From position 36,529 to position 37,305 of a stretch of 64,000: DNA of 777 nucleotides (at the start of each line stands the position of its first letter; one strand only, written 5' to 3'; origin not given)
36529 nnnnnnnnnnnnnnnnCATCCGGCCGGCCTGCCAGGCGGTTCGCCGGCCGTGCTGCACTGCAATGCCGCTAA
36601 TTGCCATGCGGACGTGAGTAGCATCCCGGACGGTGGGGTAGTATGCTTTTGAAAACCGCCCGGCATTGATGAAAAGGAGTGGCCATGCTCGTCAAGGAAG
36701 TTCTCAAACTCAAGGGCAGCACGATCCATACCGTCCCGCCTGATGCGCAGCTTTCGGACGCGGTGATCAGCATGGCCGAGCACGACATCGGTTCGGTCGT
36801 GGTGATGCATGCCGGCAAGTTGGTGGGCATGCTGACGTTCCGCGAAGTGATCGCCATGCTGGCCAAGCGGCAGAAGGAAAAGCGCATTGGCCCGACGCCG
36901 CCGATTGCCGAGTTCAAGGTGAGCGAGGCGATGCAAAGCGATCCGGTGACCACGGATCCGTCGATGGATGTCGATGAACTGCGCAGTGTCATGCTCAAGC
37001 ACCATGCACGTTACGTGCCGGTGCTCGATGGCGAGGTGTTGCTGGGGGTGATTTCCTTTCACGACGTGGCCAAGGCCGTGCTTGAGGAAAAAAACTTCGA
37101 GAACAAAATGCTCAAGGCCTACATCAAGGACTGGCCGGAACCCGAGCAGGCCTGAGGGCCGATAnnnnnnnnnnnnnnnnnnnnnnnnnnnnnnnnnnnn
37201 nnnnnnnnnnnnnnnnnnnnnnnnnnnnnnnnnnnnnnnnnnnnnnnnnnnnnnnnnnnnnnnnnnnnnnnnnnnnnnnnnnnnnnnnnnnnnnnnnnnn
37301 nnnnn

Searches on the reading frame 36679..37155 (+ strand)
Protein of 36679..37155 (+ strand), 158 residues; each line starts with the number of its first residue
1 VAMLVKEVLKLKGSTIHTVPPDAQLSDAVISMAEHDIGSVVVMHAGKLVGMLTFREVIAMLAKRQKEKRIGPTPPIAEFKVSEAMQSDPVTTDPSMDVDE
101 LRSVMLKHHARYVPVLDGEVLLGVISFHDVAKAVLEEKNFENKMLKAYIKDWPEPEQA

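Call 50: search_protein_families(library=pfam, proteins=[window:36679-37155:+], max_evalue=0.000001)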
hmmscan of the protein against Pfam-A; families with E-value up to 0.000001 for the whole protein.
window:36679-37155:+ (158 aa): 1 family
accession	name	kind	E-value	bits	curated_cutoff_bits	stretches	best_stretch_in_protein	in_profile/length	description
PF00571.33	CBS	-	5.8e-21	75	24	2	81-135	1-56/57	CBS domain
